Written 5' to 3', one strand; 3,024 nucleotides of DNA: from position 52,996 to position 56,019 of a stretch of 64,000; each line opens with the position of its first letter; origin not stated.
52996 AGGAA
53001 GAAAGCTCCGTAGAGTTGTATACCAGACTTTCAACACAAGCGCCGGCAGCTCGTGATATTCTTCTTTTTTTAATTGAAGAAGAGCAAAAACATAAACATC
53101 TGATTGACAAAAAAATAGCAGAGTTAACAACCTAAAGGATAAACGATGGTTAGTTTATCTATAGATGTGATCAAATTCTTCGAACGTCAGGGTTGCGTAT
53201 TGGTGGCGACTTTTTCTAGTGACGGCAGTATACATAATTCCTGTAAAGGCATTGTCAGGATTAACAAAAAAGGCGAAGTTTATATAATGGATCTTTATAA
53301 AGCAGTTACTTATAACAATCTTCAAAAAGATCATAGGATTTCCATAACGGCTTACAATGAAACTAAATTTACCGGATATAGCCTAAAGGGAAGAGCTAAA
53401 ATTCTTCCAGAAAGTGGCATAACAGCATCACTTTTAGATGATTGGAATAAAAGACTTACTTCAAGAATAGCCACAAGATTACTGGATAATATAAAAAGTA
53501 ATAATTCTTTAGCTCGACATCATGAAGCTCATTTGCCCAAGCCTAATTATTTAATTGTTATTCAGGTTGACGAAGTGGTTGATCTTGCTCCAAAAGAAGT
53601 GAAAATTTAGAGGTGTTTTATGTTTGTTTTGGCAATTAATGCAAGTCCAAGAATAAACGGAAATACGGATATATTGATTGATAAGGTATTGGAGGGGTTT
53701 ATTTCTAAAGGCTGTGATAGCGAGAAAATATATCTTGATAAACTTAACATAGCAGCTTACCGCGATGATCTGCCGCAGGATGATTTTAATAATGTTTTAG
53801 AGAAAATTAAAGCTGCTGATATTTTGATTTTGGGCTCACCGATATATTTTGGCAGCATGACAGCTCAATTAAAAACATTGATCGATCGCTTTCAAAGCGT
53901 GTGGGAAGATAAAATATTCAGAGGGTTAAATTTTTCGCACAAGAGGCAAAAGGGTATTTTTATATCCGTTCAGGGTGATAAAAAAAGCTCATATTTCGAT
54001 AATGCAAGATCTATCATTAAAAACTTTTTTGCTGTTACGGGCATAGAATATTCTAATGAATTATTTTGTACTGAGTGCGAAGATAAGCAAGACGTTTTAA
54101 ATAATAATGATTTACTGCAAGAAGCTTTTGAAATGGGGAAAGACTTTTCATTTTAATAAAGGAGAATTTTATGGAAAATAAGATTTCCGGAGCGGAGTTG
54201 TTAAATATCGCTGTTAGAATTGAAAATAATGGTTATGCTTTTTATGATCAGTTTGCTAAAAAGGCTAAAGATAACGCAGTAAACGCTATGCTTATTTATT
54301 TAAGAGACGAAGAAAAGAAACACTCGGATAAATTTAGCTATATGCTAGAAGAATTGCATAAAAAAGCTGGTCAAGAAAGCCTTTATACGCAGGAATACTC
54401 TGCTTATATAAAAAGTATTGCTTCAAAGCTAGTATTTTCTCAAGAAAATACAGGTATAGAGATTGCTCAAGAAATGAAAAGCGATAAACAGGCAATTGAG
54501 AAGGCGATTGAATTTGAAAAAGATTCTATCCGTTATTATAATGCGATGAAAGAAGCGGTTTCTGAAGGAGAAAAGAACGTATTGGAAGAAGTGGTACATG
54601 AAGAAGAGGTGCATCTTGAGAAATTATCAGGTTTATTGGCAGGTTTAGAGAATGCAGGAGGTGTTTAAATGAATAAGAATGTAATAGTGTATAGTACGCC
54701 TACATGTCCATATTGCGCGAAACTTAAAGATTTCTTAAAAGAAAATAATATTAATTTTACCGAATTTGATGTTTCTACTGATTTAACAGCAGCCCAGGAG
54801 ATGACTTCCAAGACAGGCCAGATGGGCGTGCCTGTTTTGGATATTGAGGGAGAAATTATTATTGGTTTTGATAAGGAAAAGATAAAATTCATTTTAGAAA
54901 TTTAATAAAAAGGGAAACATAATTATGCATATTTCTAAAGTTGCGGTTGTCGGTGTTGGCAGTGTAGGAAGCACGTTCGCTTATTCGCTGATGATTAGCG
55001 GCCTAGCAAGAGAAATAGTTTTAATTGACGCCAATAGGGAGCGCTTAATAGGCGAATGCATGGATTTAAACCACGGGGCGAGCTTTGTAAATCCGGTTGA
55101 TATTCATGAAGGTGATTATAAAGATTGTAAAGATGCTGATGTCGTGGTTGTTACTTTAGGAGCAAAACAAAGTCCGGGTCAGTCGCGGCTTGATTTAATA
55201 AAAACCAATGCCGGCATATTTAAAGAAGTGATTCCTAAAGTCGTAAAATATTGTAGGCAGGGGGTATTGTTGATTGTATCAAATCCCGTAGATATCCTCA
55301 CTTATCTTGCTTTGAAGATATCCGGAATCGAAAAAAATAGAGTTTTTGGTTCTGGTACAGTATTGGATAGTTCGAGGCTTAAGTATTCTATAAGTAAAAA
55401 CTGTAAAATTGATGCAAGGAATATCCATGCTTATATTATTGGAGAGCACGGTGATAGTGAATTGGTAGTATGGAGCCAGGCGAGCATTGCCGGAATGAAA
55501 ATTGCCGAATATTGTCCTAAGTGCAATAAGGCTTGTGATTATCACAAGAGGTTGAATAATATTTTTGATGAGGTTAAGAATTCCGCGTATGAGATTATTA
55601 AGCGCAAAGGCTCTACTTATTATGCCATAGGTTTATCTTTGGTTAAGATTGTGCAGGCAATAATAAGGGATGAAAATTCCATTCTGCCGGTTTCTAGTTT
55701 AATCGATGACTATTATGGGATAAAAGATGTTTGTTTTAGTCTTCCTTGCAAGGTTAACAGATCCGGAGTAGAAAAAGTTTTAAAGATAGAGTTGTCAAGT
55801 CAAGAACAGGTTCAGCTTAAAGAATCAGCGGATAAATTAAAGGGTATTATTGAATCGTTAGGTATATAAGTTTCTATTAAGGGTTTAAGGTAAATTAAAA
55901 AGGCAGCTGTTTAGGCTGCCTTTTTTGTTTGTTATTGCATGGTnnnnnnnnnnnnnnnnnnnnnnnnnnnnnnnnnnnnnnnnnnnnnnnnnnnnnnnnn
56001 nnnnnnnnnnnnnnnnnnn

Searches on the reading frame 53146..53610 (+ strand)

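Call 7: search_protein_families(library=pfam, proteins=[window:53146-53610:+], max_evalue=0.01)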
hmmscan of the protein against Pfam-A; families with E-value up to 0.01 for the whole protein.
window:53146-53610:+ (154 aa): 2 families
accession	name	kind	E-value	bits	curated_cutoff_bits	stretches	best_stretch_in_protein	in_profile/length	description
PF01243.27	PNPOx_N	-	3.6e-10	40.7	28.1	1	10-115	7-98/120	Pyridoxamine 5'-phosphate oxidase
PF04289.18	DUF447_N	-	0.0015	18.9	24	1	18-99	3-82/114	Protein of unknown function (DUF447) N-terminal domain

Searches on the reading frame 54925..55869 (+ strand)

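Call 7: search_protein_families(library=pfam, proteins=[window:54925-55869:+], max_evalue=0.01)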
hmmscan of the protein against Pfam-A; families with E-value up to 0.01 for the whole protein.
window:54925-55869:+ (314 aa): 5 families
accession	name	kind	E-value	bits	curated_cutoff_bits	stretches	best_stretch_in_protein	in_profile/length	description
PF00056.29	Ldh_1_N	-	2.1e-46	157.9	27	1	5-142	2-141/141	lactate/malate dehydrogenase, NAD binding domain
PF02866.23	Ldh_1_C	-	1.7e-42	145.8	22.6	1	145-310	1-168/174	lactate/malate dehydrogenase, alpha/beta C-terminal domain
PF03807.23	F420_oxidored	-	0.0013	19.7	21.6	1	5-79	1-68/94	NADP oxidoreductase coenzyme F420-dependent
PF02558.23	ApbA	-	0.0025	17.9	22.2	1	6-81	1-77/150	Ketopantoate reductase PanE/ApbA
PF00899.27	ThiF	-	0.0027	17.3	28.1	1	4-36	21-52/238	ThiF family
